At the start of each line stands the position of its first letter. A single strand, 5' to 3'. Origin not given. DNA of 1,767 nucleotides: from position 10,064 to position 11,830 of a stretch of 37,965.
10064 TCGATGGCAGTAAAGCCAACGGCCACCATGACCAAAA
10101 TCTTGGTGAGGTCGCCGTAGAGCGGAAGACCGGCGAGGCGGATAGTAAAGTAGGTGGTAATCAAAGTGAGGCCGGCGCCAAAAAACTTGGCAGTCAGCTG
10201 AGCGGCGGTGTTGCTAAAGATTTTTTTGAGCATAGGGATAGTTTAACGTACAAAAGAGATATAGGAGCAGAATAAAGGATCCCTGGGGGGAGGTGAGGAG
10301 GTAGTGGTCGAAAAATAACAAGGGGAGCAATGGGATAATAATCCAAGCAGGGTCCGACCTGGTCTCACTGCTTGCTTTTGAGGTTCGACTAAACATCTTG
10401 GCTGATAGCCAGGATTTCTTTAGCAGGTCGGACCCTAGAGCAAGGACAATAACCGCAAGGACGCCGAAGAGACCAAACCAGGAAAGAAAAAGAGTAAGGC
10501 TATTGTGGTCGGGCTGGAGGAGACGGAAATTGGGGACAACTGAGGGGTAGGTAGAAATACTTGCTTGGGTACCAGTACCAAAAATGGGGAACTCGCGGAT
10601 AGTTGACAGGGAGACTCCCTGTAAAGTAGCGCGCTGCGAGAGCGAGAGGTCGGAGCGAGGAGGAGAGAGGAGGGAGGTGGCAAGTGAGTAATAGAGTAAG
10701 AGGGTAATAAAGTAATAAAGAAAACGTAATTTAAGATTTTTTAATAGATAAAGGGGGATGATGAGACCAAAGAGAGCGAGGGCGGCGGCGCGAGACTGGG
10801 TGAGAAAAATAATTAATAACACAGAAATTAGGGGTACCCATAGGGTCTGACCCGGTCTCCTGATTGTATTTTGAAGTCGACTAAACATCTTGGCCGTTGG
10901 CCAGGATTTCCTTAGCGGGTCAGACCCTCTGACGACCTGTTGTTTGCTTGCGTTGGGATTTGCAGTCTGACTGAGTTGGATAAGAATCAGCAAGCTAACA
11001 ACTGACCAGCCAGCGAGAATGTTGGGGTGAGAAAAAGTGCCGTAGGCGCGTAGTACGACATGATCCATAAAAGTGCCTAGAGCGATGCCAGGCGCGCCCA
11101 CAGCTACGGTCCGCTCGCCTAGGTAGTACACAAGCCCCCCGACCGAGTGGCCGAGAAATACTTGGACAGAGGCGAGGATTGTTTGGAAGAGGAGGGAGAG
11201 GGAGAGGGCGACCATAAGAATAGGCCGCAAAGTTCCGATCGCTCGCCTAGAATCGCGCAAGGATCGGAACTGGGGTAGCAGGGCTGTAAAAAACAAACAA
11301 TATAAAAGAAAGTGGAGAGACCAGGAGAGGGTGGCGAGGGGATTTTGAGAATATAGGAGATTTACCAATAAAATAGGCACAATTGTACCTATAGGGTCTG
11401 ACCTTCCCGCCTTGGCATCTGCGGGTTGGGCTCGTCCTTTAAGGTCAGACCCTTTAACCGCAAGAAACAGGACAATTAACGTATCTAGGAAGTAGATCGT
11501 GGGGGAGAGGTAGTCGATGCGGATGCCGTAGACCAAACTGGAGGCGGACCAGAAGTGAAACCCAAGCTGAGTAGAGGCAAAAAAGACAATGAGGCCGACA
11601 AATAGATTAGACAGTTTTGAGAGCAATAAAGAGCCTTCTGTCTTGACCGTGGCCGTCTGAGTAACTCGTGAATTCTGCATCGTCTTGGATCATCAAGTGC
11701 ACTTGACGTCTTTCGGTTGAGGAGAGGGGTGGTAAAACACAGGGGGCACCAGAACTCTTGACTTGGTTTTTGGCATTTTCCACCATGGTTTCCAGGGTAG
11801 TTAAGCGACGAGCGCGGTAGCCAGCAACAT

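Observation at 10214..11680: One polytopic membrane-protein gene tolerates three family-A MITE-like insertions plus one family-B insertion, all in frame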

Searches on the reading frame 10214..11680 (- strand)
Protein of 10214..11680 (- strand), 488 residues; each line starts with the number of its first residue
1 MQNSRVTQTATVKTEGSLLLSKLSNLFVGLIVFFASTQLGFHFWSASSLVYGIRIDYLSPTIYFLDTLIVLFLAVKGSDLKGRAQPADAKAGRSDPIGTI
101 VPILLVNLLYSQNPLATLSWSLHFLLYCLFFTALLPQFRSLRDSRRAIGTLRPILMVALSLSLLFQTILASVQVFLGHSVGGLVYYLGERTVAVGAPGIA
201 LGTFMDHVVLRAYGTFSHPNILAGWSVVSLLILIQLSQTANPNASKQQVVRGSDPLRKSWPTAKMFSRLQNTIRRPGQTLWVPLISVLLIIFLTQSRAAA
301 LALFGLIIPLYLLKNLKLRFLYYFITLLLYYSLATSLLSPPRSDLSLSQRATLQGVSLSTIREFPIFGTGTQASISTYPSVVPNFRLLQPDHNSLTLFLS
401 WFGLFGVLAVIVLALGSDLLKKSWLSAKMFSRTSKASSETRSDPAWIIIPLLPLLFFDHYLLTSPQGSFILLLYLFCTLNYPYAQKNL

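Call 5: search_protein_families(library=pfam, proteins=[window:10214-11680:-], max_evalue=0.01)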
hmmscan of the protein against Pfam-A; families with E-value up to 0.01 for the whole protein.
window:10214-11680:- (488 aa): 1 family
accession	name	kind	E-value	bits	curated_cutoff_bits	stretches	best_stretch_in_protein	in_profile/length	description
PF04932.20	Wzy_C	-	3.6e-07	30.5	31.7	1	284-410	3-148/149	O-Antigen ligase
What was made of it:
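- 10214..11680 (-): Host gene: 488-aa polytopic Wzy_C / O-antigen-ligase-like protein, about 12 predicted transmembrane helices. It is intact and conserved. Pfam Wzy_C, E = 3.6e-7, just under the curated cut-off (call 5).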

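Call 11: find_homologous_proteins(query=window:10214-11680:-, max_evalue=0.001)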
Query window:10214-11680:- (488 aa): 364 proteins with E <= 0.001 among 8000 candidates; the best 120 are listed.
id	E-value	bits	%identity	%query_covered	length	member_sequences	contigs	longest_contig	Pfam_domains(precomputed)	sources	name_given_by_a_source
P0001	0.0e+0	1046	100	100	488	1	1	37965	PF04932.21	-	-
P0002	2.1e-164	566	61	97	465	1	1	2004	PF04932.21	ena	-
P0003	1.4e-154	534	62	85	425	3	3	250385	PF04932.21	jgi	jgi:hypothetical protein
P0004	4.5e-149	516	57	95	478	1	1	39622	PF04932.21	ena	-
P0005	8.4e-146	505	56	97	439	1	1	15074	PF04932.21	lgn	-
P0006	8.0e-144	498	57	92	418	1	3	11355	PF04932.21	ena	-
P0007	8.0e-141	488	57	94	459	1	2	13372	PF04932.21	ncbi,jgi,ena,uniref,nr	ncbi:hypothetical protein COT87_02075 [Candidatus Collierbacteria bacterium CG10_big_fil_rev_8_21_14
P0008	1.9e-136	474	59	85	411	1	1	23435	PF04932.21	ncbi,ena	-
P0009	2.3e-136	474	54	100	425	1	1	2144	PF04932.21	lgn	-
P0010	4.5e-135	470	54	98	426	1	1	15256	PF04932.21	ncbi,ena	-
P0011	1.6e-133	464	58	83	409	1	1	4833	PF04932.21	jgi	jgi:hypothetical protein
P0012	5.2e-129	450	54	94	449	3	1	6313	PF04932.21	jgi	-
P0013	7.8e-125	436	52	95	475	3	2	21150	PF04932.21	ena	-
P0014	5.3e-124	433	52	95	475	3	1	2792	PF04932.21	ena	-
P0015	1.5e-121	425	51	98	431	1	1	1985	PF04932.21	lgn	-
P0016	2.4e-120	421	52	98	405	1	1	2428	PF04932.21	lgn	-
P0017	1.3e-119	419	56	81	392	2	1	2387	PF04932.21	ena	-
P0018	1.9e-118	415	52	93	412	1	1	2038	PF04932.21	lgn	-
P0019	7.3e-117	409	48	94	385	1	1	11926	PF04932.21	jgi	jgi:hypothetical protein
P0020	1.8e-116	408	50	100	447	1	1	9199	PF04932.21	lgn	-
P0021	1.5e-115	405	54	94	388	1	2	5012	PF04932.21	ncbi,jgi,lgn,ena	-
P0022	8.2e-115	403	50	99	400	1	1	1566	PF04932.21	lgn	-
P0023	1.4e-114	402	51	99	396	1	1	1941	PF04932.21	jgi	jgi:hypothetical protein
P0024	3.3e-114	401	50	94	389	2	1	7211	PF04932.21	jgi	-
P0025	6.2e-114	400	48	97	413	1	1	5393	PF04932.21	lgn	-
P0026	6.7e-113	396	51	95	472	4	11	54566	PF04932.21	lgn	-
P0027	7.5e-113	396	50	97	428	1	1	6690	PF04932.21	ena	-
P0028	1.8e-112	395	48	94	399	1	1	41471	PF04932.21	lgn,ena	-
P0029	3.1e-112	394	50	97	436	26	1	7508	PF04932.21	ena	-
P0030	6.4e-112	393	51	82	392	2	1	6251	PF04932.21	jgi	-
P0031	4.6e-111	390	49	97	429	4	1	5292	PF04932.21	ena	-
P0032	6.1e-111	390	47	100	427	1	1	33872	PF04932.21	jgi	jgi:hypothetical protein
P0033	9.9e-111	389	51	94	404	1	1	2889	PF04932.21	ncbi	-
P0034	1.9e-110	388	47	94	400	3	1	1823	PF04932.21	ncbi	-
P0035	1.6e-109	385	55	80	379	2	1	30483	PF04932.21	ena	-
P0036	9.7e-109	383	52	94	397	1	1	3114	PF04932.21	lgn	-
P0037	1.0e-108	383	54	78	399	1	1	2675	PF04932.21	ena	-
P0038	1.5e-107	379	48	94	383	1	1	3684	PF04932.21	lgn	-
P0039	2.2e-107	378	51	91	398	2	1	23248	PF04932.21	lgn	-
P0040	6.2e-107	377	49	100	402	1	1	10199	PF04932.21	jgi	jgi:hypothetical protein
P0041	1.8e-106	375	54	80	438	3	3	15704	PF04932.21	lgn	-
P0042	3.4e-106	374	50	96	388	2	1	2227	PF04932.21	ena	-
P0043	4.2e-105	371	49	93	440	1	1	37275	PF04932.21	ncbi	ncbi:MAG: O-antigen ligase family protein [bacterium]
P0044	7.1e-105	370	49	96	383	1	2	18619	PF04932.21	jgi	-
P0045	8.6e-105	370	49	96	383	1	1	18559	PF04932.21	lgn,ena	-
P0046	1.8e-104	369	49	94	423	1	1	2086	PF04932.21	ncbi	-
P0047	4.9e-104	367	49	94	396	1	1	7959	PF04932.21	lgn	-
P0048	1.2e-103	366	48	97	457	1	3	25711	PF04932.21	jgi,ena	-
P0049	2.5e-102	362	53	78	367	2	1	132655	PF04932.21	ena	-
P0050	6.1e-101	357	48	93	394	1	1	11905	PF04932.21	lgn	-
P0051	7.4e-101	357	45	98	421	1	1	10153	PF04932.21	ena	-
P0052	3.2e-100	355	48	90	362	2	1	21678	PF04932.21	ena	-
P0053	9.1e-100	353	48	81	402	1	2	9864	PF04932.21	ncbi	-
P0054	3.2e-99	351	48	94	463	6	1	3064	PF04932.21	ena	-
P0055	6.8e-99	350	44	96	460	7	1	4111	PF04932.21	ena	-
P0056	6.9e-99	350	45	94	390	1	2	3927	PF04932.21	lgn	-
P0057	9.0e-99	350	47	100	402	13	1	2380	PF04932.21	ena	-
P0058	1.0e-98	350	47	95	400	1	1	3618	PF04932.21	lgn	-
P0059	1.1e-98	350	49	93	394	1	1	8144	PF04932.21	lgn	-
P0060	2.7e-98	348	48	91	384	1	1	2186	PF04932.21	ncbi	-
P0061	2.4e-97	345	49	91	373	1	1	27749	PF04932.21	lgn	-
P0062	8.0e-97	343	48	90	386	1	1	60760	PF04932.21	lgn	-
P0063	2.0e-96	342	44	96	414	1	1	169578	PF04932.21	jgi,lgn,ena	-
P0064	3.6e-96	341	47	94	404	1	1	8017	PF04932.21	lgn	-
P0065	2.9e-95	338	43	96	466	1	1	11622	PF04932.21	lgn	-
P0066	5.2e-95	337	51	74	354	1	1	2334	PF04932.21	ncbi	-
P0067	5.3e-95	337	48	82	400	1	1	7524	PF04932.21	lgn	-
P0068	7.6e-95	337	45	68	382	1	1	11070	PF04932.21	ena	-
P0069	2.0e-94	335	49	75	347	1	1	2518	PF04932.21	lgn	-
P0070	2.2e-94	335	47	62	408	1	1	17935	PF04932.21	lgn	-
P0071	3.5e-94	335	43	95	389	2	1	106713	PF04932.21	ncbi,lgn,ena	-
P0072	8.9e-94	333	42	94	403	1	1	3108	PF04932.21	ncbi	-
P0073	2.2e-93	332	43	93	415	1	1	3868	PF04932.21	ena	-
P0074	1.1e-92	330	48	81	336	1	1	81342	PF04932.21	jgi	-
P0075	1.1e-92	330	45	97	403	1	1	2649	PF04932.21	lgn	-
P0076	1.5e-92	329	45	98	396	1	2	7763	PF04932.21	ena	-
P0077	1.5e-92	329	46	95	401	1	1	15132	PF04932.21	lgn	-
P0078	4.4e-92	328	44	95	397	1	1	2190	PF04932.21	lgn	-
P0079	9.3e-92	327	45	91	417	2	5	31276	PF04932.21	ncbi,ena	-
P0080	1.4e-91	326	44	95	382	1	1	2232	PF04932.21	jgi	jgi:hypothetical protein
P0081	1.8e-91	326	45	91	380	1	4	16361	PF04932.21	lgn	-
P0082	2.8e-91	325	47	76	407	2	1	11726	PF04932.21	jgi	-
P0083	6.0e-91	324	42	98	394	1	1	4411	PF04932.21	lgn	-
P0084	6.5e-91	324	43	93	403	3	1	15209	PF04932.21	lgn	-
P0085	7.1e-91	324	51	78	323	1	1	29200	PF04932.21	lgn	-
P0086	3.2e-90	322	48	77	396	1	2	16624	PF04932.21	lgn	-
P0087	7.1e-90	320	46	79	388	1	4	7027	PF04932.21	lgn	-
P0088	2.5e-89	319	55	70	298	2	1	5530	PF04932.21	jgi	-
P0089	2.6e-89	319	45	95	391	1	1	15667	PF04932.21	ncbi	-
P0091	3.4e-89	318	49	75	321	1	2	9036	PF04932.21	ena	-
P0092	8.9e-89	317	46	77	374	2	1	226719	PF04932.21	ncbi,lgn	-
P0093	2.0e-88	316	46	90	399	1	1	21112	PF04932.21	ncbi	-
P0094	2.0e-88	316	46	77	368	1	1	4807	PF04932.21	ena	-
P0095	4.7e-88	314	43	93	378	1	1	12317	PF04932.21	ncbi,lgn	-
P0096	9.0e-88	314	47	89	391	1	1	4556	PF04932.21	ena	-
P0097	1.6e-87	313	48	78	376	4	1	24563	PF04932.21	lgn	-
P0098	2.6e-86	309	43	91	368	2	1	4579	PF04932.21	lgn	-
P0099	7.5e-86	307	46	77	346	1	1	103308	PF04932.21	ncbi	-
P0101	2.9e-85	305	46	74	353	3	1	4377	PF04932.21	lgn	-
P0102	4.0e-85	305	43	98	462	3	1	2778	PF04932.21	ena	-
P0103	9.2e-85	304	42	97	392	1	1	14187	PF04932.21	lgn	-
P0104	6.1e-84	301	49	69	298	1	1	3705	PF04932.21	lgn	-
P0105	1.6e-83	300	43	84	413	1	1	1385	PF04932.21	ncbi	-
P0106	2.1e-83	299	46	86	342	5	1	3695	PF04932.21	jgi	-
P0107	6.4e-83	298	43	94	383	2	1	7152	PF04932.21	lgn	-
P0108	6.5e-83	298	41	91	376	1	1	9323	PF04932.21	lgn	-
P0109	2.4e-82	296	45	89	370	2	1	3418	PF04932.21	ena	-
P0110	1.0e-81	294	46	75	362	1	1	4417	PF04932.21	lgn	-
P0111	2.0e-81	293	43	90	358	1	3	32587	PF04932.21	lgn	-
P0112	2.8e-81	292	42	91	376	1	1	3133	PF04932.21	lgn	-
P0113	8.9e-81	290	45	91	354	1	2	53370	PF04932.21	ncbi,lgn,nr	ncbi:MAG: hypothetical protein UX59_C0001G0055 [Microgenomates group bacterium GW2011_GWA1_46_7]|nr:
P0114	1.4e-80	290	41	97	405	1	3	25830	PF04932.21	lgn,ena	-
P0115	1.7e-80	290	40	96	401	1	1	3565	PF04932.21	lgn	-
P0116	4.7e-80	288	48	74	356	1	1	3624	PF04932.21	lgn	-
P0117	7.0e-80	288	49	68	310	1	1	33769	PF04932.21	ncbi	-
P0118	1.4e-79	287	41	92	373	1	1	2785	PF04932.21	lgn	-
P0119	2.2e-79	286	43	99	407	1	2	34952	PF04932.21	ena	-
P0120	5.4e-78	281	42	79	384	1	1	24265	PF04932.21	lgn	-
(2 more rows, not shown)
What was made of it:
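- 10214..11680 (-): 364 homologues, the named ones from Candidatus Collierbacteria/Microgenomates (call 11).
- On Wzy_C / O-antigen ligase superfamily (host protein): PF04932 is precomputed for almost all homologues (call 11).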

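Call 26: predict_structure(alignment_id=A1)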
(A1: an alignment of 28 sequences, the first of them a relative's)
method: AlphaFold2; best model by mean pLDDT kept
length: 488 residues; sequences in the alignment: 28
mean_pLDDT: 57.4   pTM: 0.57
mean pLDDT of the five models: 57.4, 56.0, 55.7, 54.4, 52.4
residues with pLDDT >= 90: 1; 70-90: 109; 50-70: 201; < 50: 177
segments of 3 or more residues with pLDDT < 50: 1-3, 13-15, 37-57, 84-86, 88-93, 137-142, 178-216, 243-254, 272-274, 338-343, 364-392, 418-443, 480-488
pLDDT, mean of each block of 10 residues (from residue 1): 46 51 72 55 38 44 64 62 47 52 56 59 64 53 55 76 80 58 34 34 35 49 82 77 47 49 55 57 87 78 82 79 82 58 51 54 42 39 44 62 71 56 42 41 58 64 63 62 40
secondary structure, 60 per line:
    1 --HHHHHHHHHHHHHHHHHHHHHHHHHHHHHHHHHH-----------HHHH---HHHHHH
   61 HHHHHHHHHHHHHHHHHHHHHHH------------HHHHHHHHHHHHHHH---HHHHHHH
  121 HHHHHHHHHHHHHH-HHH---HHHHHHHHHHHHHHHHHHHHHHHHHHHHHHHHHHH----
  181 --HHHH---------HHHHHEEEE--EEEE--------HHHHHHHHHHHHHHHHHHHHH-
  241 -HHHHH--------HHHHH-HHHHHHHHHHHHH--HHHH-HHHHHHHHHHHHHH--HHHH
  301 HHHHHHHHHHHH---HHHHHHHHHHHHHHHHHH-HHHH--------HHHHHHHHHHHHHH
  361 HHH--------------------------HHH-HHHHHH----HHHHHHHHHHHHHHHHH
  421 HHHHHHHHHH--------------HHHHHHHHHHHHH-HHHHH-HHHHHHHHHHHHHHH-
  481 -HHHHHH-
elements in order: H3-36 H48-51 H55-83 H96-110 H114-134 H142-176 H183-186 H196-200 E201-204 E207-210 H219-239 H242-246 H255-259 H261-273 H276-279 H281-294 H297-312 H316-333 H335-338 H347-363 H394-399 H404-430 H445-457 H459-463 H465-479 H482-487
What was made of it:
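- Tried and rejected: The first AlphaFold model was poor (pLDDT 57, call 26).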

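Call 33: fold_search(model_id=the predicted structure, library=pdb)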
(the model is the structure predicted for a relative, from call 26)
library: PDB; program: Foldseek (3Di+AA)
matches with E <= 10: 55; with E <= 0.001: 0
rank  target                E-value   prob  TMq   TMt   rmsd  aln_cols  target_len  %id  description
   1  9mg8_B                6.4e-01  0.44  0.20  0.25  12.1       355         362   11  Crystal Structure of b-iTHR-110 (released 2025-12-17)
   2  3msv_A                1.4e+00  0.13  0.16  0.19  21.8       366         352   14  The hypoxic regulator of sterol synthesis Nro1 is a nuclear import adaptor (released 2011-04-20)
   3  6u1s_A                1.4e+00  0.15  0.14  0.21  28.8       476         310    8  Cryo-EM structure of a de novo designed 16-helix transmembrane nanopore, TMHC8_R. (released 2020-08-19)
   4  5h11                  1.8e+00  0.15  0.15  0.15  24.3       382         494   10  Crystal structure of Zebrafish Sec10 (released 2017-02-01)
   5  9olo_K                2.3e+00  0.07  0.11  0.15  19.8       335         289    7  22bin20S complex (NSF-alphaSNAP-2:2 syntaxin-1a:SNAP-25), hydrolyzing, class 19 (released 2025-08-06)
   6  8ffz_C                2.3e+00  0.06  0.13  0.10  23.9       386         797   13  TFIIIA-TFIIIC-Brf1-TBP complex bound to 5S rRNA gene (released 2023-06-21)
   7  3qtm_B                2.8e+00  0.08  0.15  0.19  16.4       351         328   10  Structure of S. pombe nuclear import adaptor Nro1 (Space group P21) (released 2011-09-21)
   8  4y49_A                2.8e+00  0.02  0.08  0.06  26.3       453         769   14  Crystal structure of yeast N-terminal acetyltransferase (ppGpp) NatE in complex with a bisubstrate (released 2016-07-13)
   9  5k7v_A                3.0e+00  0.13  0.17  0.24  20.1       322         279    8  Computational Design of Self-Assembling Cyclic Protein Homooligomers (released 2017-04-12)
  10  4buj_F                3.0e+00  0.03  0.09  0.05  24.0       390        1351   12  Crystal structure of the S. cerevisiae Ski2-3-8 complex (released 2013-08-28)
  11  4u6u_B                3.4e+00  0.09  0.13  0.20  21.1       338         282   10  Crystal Structure of the Cog5-Cog7 complex from Kluyveromyces lactis (released 2014-10-22)
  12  9i05_Xq               3.7e+00  0.03  0.08  0.06  16.0       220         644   18  Cryo-EM structure of the large subunit of the mitochondrial ribosome from Toxoplasma gondii (released 2025-06-11)
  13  6p6i_A                4.1e+00  0.03  0.10  0.09  24.3       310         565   13  Structure of YbtPQ importer (released 2020-03-04)
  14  8dtg_B                4.1e+00  0.02  0.06  0.05  18.6       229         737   12  Cryo-EM structure of Arabidopsis SPY alternative conformation 1 (released 2023-03-08)
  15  6o07_A                4.2e+00  0.02  0.09  0.06  25.0       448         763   14  Structure and mechanism of acetylation by the N-terminal dual enzyme NatA/Naa50 complex (released 2019-06-12)
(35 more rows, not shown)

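Call 37: find_encoding_contigs(protein=P0003, flank=10000, max_places=2)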
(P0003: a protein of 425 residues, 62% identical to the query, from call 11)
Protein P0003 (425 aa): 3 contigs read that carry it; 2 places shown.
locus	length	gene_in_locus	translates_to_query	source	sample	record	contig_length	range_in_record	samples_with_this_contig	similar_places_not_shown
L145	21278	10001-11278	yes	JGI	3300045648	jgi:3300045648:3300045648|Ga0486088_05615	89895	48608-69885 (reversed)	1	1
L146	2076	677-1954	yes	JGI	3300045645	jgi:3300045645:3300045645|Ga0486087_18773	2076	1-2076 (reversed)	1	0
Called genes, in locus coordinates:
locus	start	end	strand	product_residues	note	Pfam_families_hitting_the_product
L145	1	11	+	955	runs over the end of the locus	-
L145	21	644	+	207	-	-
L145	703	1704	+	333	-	PF12666:PrgI (weak), PF13620:CarboxypepD_reg (weak)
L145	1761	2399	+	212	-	-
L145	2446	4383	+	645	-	PF01935:DUF87, PF12846:AAA_10, PF19044:P-loop_TraG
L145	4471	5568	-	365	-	PF00712:DNA_pol3_beta, PF02767:DNA_pol3_beta_2, PF02768:DNA_pol3_beta_3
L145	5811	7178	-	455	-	PF11638:DnaA_N (faint), PF00308:Bac_DnaA, PF01695:IstB_IS21 (weak), PF00004:AAA (weak), PF08299:Bac_DnaA_C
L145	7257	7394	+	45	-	PF00468:Ribosomal_L34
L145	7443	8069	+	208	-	-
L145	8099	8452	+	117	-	PF00825:Ribonuclease_P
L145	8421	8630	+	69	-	PF01809:YidD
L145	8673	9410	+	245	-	PF02096:60KD_IMP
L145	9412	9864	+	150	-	PF13083:KH_KhpA-B, PF01424:R3H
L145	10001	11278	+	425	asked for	PF04932:Wzy_C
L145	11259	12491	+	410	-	PF01943:Polysacc_synt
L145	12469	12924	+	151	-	PF00075:RNase_H (faint), PF13456:RVT_3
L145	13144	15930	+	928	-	PF13196:DUF4012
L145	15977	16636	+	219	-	PF01386:Ribosomal_L25p, PF14693:Ribosomal_TL5_C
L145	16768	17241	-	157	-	-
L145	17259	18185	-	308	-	PF00389:2-Hacid_dh, PF02826:2-Hacid_dh_C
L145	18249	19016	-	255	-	PF13412:HTH_24 (faint), PF01978:TrmB, PF25213:HVO_A0261_N (faint), PF01022:HTH_5 (weak)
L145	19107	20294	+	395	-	PF07690:MFS_1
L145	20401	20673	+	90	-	-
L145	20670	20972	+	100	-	-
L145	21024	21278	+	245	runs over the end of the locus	PF00106:adh_short, PF13561:adh_short_C2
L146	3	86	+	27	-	?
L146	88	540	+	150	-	PF13083:KH_KhpA-B, PF01424:R3H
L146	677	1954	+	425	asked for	PF04932:Wzy_C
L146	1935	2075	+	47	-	?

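Call 38: find_encoding_contigs(protein=P0009, flank=10000, max_places=2)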
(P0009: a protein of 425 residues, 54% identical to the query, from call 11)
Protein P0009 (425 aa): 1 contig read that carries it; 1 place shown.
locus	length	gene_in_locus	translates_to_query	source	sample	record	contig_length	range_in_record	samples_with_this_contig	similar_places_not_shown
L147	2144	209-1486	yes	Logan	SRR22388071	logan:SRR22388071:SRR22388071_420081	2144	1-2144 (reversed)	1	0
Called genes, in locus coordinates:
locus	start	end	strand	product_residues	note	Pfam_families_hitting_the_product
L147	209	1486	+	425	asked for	PF04932:Wzy_C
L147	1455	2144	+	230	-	?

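Call 46: search_solved_structures(query=A1, max_evalue=1, show_alignments=2)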
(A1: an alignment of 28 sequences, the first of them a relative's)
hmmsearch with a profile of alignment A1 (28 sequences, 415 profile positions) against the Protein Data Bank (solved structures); distinct sequences matched with E-value up to 1: 2.
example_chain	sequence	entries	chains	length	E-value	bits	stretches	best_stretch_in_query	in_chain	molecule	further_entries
7tpg_B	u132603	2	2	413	0.11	14.8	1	228-293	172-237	Putative cell surface polysaccharide polymerase/ligase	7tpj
7o4h_D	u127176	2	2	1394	0.49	12.7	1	45-142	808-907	Cyclic nucleotide-gated cation channel beta-1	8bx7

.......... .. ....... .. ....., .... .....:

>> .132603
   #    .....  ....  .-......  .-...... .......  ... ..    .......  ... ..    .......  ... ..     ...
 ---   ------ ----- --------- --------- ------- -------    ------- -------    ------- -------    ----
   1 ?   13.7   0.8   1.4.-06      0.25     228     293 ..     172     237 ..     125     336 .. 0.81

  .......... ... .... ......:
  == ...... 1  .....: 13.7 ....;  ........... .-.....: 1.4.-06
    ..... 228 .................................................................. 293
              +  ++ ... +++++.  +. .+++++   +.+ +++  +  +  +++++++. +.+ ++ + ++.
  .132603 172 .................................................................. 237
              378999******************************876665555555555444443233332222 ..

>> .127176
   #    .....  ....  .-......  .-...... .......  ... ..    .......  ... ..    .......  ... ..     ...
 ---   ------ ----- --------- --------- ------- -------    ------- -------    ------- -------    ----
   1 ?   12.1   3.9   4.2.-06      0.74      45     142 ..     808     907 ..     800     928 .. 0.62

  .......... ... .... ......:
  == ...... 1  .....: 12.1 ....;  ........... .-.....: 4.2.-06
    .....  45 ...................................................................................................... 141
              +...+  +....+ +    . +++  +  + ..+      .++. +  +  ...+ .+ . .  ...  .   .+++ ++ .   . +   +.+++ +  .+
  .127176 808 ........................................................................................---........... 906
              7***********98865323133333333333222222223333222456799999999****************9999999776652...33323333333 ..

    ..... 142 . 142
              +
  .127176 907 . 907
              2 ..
